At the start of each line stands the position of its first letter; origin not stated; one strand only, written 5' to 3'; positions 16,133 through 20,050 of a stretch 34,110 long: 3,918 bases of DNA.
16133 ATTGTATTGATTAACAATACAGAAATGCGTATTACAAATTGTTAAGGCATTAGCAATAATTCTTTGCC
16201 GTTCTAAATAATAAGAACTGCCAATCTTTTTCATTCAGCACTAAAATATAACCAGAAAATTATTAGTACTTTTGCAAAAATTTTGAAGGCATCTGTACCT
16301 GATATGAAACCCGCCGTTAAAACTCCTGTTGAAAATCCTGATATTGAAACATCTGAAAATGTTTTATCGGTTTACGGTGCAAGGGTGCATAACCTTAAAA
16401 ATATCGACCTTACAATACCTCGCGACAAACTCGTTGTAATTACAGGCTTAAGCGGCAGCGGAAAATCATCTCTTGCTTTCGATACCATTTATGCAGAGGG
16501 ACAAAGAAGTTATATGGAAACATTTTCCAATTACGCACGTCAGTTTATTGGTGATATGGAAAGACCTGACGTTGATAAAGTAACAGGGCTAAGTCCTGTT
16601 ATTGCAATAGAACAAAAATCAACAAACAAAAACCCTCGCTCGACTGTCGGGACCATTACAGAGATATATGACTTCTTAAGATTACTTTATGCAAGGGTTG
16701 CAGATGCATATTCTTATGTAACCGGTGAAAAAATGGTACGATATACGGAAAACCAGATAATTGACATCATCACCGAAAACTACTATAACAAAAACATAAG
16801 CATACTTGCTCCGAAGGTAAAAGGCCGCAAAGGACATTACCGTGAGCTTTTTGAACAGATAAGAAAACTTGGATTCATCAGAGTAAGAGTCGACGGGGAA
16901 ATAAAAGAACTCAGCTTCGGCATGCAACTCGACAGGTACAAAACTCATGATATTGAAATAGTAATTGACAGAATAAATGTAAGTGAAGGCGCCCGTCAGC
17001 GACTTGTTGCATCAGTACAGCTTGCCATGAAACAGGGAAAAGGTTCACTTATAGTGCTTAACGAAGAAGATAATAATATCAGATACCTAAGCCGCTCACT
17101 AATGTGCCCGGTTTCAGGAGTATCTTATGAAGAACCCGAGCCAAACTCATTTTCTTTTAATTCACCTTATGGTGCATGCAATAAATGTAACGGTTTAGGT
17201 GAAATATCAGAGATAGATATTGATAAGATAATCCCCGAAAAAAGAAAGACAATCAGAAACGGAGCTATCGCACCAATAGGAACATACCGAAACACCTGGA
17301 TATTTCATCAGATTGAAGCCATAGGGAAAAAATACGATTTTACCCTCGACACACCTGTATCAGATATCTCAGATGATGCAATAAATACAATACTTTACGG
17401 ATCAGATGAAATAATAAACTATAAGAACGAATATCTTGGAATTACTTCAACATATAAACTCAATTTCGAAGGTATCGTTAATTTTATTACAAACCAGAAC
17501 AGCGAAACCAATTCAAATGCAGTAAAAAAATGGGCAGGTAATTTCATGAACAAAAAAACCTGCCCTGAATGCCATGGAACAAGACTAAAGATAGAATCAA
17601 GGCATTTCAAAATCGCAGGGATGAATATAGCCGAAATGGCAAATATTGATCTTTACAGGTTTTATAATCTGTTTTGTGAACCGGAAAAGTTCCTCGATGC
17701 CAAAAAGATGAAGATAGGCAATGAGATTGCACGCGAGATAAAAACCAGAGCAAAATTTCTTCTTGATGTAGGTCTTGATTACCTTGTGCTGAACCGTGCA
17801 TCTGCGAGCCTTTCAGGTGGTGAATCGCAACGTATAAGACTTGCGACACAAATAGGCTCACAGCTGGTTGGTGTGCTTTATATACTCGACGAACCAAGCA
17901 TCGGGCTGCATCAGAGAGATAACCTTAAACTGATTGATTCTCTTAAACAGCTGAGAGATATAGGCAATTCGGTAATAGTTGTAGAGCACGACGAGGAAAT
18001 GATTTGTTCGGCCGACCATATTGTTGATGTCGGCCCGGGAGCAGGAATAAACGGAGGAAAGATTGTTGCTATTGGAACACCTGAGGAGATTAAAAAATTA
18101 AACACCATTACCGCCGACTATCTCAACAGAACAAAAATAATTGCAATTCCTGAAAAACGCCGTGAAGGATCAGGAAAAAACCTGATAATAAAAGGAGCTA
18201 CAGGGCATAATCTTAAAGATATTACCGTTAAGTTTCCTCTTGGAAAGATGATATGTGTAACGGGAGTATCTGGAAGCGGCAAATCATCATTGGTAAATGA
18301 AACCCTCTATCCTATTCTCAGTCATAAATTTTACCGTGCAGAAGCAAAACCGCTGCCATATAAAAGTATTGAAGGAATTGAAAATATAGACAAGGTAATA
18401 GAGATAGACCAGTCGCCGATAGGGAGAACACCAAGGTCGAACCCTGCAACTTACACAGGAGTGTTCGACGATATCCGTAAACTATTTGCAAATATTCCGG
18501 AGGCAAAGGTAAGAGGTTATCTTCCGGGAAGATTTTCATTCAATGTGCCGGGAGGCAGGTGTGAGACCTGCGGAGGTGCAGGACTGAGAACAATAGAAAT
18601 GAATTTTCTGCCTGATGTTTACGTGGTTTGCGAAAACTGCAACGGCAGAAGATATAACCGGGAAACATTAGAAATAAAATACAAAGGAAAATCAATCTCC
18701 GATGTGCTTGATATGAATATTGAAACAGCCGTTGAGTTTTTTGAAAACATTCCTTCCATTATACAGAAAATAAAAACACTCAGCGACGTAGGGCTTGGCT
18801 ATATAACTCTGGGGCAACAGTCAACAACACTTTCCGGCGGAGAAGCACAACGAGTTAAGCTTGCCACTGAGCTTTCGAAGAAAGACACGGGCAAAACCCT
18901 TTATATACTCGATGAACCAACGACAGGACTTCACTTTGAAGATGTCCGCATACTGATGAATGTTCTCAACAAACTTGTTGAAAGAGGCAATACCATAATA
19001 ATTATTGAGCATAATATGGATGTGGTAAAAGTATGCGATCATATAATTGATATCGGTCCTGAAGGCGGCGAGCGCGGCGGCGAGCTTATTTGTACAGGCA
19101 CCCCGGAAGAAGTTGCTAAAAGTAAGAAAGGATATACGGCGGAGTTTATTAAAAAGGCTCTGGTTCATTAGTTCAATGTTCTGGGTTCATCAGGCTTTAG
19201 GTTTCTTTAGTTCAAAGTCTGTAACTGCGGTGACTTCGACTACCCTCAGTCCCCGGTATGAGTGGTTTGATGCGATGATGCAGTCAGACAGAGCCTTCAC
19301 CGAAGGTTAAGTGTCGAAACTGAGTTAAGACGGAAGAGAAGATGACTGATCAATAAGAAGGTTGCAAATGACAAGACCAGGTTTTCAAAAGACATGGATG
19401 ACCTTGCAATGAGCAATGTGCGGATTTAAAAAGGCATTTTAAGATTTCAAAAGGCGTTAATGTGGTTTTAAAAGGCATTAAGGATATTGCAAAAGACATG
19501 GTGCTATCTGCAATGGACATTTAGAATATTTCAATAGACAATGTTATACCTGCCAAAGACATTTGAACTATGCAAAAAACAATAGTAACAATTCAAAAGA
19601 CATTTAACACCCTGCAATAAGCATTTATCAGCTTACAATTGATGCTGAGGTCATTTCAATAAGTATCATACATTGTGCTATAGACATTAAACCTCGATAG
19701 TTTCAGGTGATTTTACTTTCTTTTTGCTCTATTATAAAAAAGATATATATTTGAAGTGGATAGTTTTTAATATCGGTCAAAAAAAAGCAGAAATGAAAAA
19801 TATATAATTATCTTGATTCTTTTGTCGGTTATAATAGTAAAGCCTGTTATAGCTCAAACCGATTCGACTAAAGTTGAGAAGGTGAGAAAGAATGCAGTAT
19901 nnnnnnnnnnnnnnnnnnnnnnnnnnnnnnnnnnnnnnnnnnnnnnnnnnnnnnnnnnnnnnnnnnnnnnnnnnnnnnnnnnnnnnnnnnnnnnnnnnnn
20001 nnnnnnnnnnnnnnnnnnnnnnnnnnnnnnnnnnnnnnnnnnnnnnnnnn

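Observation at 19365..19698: Sixteen phased ~21-bp repeats (core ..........) in the non-coding gap after uvrA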

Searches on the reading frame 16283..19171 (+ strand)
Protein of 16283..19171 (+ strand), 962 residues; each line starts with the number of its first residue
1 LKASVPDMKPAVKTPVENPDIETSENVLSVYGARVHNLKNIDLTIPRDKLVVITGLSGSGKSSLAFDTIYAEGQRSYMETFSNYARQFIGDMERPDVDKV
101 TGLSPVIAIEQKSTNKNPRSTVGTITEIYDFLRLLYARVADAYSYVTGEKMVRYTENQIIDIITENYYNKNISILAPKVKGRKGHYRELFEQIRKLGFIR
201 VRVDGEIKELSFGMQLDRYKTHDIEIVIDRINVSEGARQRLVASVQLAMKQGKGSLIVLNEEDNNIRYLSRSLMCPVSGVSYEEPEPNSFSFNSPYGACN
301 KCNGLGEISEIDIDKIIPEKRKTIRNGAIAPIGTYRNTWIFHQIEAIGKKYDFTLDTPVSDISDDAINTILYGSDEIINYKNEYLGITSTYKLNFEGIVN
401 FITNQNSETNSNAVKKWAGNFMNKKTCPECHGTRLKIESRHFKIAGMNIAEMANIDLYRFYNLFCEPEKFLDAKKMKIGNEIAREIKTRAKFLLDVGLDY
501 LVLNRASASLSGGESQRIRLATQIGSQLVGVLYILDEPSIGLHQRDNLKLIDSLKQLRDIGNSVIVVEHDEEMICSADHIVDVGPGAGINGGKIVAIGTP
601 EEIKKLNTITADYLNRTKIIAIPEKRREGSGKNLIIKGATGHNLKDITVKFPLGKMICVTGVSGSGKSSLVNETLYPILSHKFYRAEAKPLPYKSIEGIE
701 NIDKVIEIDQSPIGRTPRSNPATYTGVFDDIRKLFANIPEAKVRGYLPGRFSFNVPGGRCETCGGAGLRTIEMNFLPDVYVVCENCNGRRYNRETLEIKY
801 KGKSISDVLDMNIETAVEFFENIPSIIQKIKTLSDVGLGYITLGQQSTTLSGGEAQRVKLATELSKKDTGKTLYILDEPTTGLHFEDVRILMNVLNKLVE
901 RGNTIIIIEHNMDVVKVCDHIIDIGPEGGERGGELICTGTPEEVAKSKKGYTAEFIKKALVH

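Call 9: search_protein_families(library=pfam, proteins=[window:16283-19171:+])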
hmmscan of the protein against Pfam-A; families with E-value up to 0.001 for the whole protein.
window:16283-19171:+ (962 aa): 14 families
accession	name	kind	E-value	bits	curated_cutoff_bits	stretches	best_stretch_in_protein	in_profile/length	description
PF17760.6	UvrA_inter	-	1.3e-31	109.2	23.3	1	155-261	2-108/109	UvrA interaction domain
PF17755.6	UvrA_DNA-bind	-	8e-29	100.6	23.2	1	312-418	1-108/110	UvrA DNA-binding domain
PF00005.33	ABC_tran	-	9.2e-21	75.3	25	2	830-881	89-137/137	ABC transporter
PF02463.25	SMC_N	-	3.2e-15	56.6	40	0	208-583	93-211/220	RecF/RecN/SMC N terminal domain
PF20703.3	nSTAND1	-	2.2e-07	31.3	27.1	0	655-680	34-59/379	Novel STAND NTPase 1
PF13555.12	AAA_29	-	5.6e-07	29.7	27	0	648-671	16-39/61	P-loop containing region of AAA domain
PF13191.12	AAA_16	-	9.8e-07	29.9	32.6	0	655-690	25-60/167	AAA ATPase domain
PF00684.25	DnaJ_CXXCXGXG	-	1.4e-06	28.9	32.7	0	759-790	17-51/65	DnaJ central domain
PF03193.22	RsgA_GTPase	-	4.3e-06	27.1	30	0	629-673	82-125/174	RsgA GTPase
PF13304.12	AAA_21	-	4.5e-05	24.1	27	0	856-907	243-295/304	AAA domain, putative AbiEii toxin, Type IV TA system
PF20720.3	nSTAND3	-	0.00019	21.6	27.2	0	47-70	16-39/155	Novel STAND NTPase 3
PF01637.24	ATPase_2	-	0.00054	20.3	33.2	0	35-125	5-90/225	ATPase domain predominantly from Archaea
PF06745.19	ATPase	-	0.00069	19.5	26.6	0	45-98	16-73/231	KaiC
PF13401.12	AAA_22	-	0.00076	20.2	27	0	655-675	6-26/130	AAA domain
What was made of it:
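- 16304..19171 (+): uvrA (955 aa), the upstream flank. No intrinsic terminator was found after it. Pfam UvrA_inter, UvrA_DNA-bind and ABC_tran (call 9).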

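Call 13: find_encoding_contigs(protein=window:16304-19171:+, flank=6000, max_places=10)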
Protein window:16304-19171:+ (955 aa): no gene with exactly this product is on record in the collection.

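Call 14: find_homologous_proteins(query=window:16304-19171:+, max_evalue=1e-100)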
Query window:16304-19171:+ (955 aa): 8000 proteins with E <= 1e-100 among 8000 candidates; the best 120 are listed.
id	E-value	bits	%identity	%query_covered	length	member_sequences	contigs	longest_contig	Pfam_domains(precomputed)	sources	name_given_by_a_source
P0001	0.0e+0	2153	100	100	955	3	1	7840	PF17760.7,PF17755.7,PF00005.34,PF13555.13,PF03193.23,PF20703.4,PF02463.26,PF00684.26,PF13304.13,PF13191.13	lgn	-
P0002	0.0e+0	1600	72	99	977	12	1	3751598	PF17760.7,PF17755.7,PF00005.34,PF13555.13,PF03193.23,PF20703.4,PF02463.26,PF00684.26,PF13304.13,PF20720.4,PF13191.13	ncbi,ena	-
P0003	0.0e+0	1595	71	99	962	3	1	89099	PF17760.7,PF17755.7,PF00005.34,PF13555.13,PF03193.23,PF20703.4,PF02463.26,PF00684.26,PF20720.4,PF13191.13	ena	-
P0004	0.0e+0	1588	73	98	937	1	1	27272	PF17760.7,PF17755.7,PF00005.34,PF13476.13,PF13555.13,PF03193.23,PF20703.4,PF02463.26,PF13304.13,PF13191.13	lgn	-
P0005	0.0e+0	1587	72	98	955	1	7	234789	PF17760.7,PF17755.7,PF00005.34,PF13555.13,PF13401.13,PF03193.23,PF20703.4,PF02463.26,PF00684.26,PF13304.13,PF13191.13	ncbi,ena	-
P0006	0.0e+0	1580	72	98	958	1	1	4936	PF17760.7,PF17755.7,PF00005.34,PF13555.13,PF03193.23,PF20703.4,PF02463.26,PF00684.26,PF13304.13,PF13191.13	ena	-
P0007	0.0e+0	1578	72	98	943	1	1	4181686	PF17760.7,PF17755.7,PF00005.34,PF13555.13,PF03193.23,PF20703.4,PF02463.26,PF00684.26,PF13191.13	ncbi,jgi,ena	jgi:excinuclease ABC subunit A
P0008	0.0e+0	1577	72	98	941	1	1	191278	PF17760.7,PF17755.7,PF00005.34,PF13555.13,PF03193.23,PF20703.4,PF02463.26,PF00684.26,PF13304.13,PF13191.13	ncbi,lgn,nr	ncbi:MAG: excinuclease ABC subunit UvrA [Bacteroidetes bacterium]|nr:excinuclease ABC subunit UvrA [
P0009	0.0e+0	1577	72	98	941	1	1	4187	PF17760.7,PF17755.7,PF00005.34,PF13555.13,PF03193.23,PF20703.4,PF02463.26,PF13191.13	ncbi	-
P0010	0.0e+0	1576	72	98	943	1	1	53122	PF17760.7,PF17755.7,PF00005.34,PF13555.13,PF03193.23,PF20703.4,PF02463.26,PF00684.26,PF13191.13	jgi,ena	-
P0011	0.0e+0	1576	72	98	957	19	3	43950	PF17760.7,PF17755.7,PF13555.13,PF03193.23,PF20703.4,PF00684.26,PF01637.25,PF13304.13,PF13191.13,PF00005.34,PF02463.26,PF20720.4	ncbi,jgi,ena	-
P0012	0.0e+0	1575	70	99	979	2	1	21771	PF17760.7,PF17755.7,PF00005.34,PF13555.13,PF03193.23,PF20703.4,PF02463.26,PF13304.13,PF20720.4,PF13191.13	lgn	-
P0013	0.0e+0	1574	71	99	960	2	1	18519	PF17760.7,PF17755.7,PF13555.13,PF03193.23,PF20703.4,PF00684.26,PF13304.13,PF13191.13,PF00005.34,PF13476.13,PF02463.26,PF20720.4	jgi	jgi:excinuclease ABC subunit A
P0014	0.0e+0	1573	72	98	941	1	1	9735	PF17760.7,PF17755.7,PF00005.34,PF13555.13,PF03193.23,PF20703.4,PF02463.26,PF13191.13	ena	-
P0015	0.0e+0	1573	72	98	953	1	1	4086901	PF17760.7,PF17755.7,PF00005.34,PF13555.13,PF03193.23,PF20703.4,PF02463.26,PF00684.26,PF13304.13,PF13191.13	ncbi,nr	ncbi:MAG: excinuclease ABC subunit UvrA [Bacteroidota bacterium]|nr:excinuclease ABC subunit UvrA [B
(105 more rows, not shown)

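Call 15: find_encoding_contigs(protein=P0001, flank=10000, max_places=10)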
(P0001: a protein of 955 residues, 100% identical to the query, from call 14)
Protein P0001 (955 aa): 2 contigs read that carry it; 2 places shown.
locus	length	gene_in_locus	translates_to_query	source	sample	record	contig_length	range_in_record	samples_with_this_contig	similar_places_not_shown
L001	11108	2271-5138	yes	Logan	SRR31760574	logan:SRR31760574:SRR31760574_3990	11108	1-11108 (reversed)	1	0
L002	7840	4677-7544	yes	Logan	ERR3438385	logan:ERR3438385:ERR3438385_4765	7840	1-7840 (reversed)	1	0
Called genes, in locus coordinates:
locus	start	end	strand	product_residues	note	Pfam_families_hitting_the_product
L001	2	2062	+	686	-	?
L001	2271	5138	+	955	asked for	PF02463:SMC_N (faint), PF03193:RsgA_GTPase (faint), PF13191:AAA_16 (faint), PF13555:AAA_29 (faint), PF20703:nSTAND1 (faint), PF00005:ABC_tran (faint), PF17760:UvrA_inter, PF17755:UvrA_DNA-bind, +2 more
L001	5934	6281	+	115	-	-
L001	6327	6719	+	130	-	-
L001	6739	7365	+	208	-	-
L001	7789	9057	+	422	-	PF18962:Por_Secre_tail, PF09603:Fib_succ_major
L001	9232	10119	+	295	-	PF07603:Lcl_C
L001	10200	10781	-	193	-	-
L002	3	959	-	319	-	?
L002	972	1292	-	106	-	PF24025:Ig_DR_A0283-like (weak), PF13620:CarboxypepD_reg (weak)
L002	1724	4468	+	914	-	PF05170:AsmA, PF05359:DUF748, PF28068:Scy (weak), PF05103:DivIVA (faint)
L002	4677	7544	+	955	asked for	PF02463:SMC_N (faint), PF03193:RsgA_GTPase (faint), PF13191:AAA_16 (faint), PF13555:AAA_29 (faint), PF20703:nSTAND1 (faint), PF00005:ABC_tran (faint), PF17760:UvrA_inter, PF17755:UvrA_DNA-bind, +2 more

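Call 36: find_encoding_contigs(protein=P0002, flank=6000, max_places=2)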
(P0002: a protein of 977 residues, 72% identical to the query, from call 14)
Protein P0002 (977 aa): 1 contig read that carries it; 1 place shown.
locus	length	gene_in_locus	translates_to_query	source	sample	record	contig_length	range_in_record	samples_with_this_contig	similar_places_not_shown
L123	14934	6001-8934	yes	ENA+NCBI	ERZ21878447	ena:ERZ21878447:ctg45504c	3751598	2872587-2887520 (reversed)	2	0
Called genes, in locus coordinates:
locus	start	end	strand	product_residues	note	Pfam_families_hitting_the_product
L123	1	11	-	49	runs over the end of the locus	-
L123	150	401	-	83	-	-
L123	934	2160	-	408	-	PF07690:MFS_1, PF00083:Sugar_tr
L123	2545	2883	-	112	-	PF07883:Cupin_2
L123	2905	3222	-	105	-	PF07883:Cupin_2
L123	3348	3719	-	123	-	PF02661:Fic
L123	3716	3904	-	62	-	-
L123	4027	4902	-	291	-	-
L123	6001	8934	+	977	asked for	PF03193:RsgA_GTPase (faint), PF00005:ABC_tran (faint), PF02463:SMC_N (faint), PF13191:AAA_16 (faint), PF13555:AAA_29 (faint), PF20703:nSTAND1 (faint), PF17760:UvrA_inter, PF17755:UvrA_DNA-bind, +3 more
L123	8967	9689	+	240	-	PF18306:LDcluster4, PF03641:Lysine_decarbox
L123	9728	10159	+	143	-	PF13650:Asp_protease_2, PF13975:gag-asp_proteas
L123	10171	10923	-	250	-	PF04029:2-ph_phosp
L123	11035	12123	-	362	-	PF01571:GCV_T, PF08669:GCV_T_C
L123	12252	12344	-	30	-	-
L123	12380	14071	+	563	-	PF07498:Rho_N, PF07497:Rho_RNA_bind, PF00006:ATP-synt_ab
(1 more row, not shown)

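Call 37: find_encoding_contigs(protein=P0004, flank=6000, max_places=2)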
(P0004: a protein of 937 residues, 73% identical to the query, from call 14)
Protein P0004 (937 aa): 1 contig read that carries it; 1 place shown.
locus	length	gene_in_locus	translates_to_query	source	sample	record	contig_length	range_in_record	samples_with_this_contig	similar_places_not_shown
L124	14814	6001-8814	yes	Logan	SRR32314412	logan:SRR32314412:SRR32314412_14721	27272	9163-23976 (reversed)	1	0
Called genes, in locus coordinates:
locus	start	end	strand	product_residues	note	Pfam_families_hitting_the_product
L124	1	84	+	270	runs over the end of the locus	PF03462:PCRF, PF00472:RF-1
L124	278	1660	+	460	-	PF00206:Lyase_1, PF10415:FumaraseC_C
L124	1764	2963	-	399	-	PF01053:Cys_Met_Meta_PP, PF00155:Aminotran_1_2, PF00266:Aminotran_5 (weak)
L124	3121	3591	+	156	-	PF13404:HTH_AsnC-type, PF13412:HTH_24, PF01037:AsnC_trans_reg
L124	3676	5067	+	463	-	PF00890:FAD_binding_2 (weak), PF01134:GIDA (faint), PF01266:DAO (faint), PF07992:Pyr_redox_2, PF12831:FAD_oxidored (weak), PF13738:Pyr_redox_3, PF00070:Pyr_redox, PF02852:Pyr_redox_dim, +2 more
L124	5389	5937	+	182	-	PF00908:dTDP_sugar_isom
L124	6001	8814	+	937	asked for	PF00005:ABC_tran (faint), PF02463:SMC_N (faint), PF03193:RsgA_GTPase (faint), PF13191:AAA_16 (faint), PF13304:AAA_21 (faint), PF13476:AAA_23 (faint), PF17760:UvrA_inter, PF17755:UvrA_DNA-bind, +2 more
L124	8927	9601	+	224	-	-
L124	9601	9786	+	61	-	PF03544:TonB_C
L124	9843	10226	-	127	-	PF14552:Tautomerase_2, PF01361:Tautomerase (weak)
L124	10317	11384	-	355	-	PF03193:RsgA_GTPase, PF00005:ABC_tran (weak), PF01926:MMR_HSR1 (weak)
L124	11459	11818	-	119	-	PF13788:DUF4180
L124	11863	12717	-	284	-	PF13527:Acetyltransf_9 (faint), PF00583:Acetyltransf_1 (weak), PF13302:Acetyltransf_3 (faint), PF08445:FR47 (faint), PF14542:Acetyltransf_CG (faint), PF00583:Acetyltransf_1, PF13673:Acetyltransf_10, PF13508:Acetyltransf_7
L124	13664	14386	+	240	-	PF18306:LDcluster4, PF03641:Lysine_decarbox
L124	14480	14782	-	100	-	-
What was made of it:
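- Tried and rejected: UvrA relatives at 72-73% identity have unrelated neighbours (calls 36, 37).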

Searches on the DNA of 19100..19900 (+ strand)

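Call 50: search_dna_similar(query=window:19172-19812:+, collection=plasmids, mode=distant, max_evalue=0.01, max_rows=10)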
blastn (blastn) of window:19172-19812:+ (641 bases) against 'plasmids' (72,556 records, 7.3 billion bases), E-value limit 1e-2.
No match.

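Call 51: search_dna_similar(query=window:19172-19812:+, collection=phages, mode=distant, max_evalue=0.01, max_rows=10)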
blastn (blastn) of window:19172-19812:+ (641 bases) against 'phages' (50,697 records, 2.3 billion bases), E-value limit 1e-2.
No match.
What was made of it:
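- Tried and rejected: Plasmid or phage iterons. blastn in distant mode found no match among 72,556 plasmids or 50,697 phages (calls 50, 51).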

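Call 86: search_rna_families(source=window, start=19100, end=19900, threshold=evalue, max_evalue=10)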
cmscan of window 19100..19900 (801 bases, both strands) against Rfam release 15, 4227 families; matches with E-value up to 10: 4.
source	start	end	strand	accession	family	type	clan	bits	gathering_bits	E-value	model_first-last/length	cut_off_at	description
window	19664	19742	-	RF01181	snR77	Gene; snRNA; snoRNA; CD-box;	CL00057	20.1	50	2.7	1-83/83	no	Small nucleolar RNA snR77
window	19641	19757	+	RF04339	Plastid-psbJ-3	Cis-reg;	CL00152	17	61.7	4.2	1-125/125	no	Plastid-psbJ-3 3UTR RNA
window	19773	19828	-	RF03483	MIR319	Gene; miRNA;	-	15.5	54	4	20-74/92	no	MIR319 microRNA precursor family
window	19691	19748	+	RF02060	STnc410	Gene; sRNA;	-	15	50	1.4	1-158/158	no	Enterobacterial sRNA STnc410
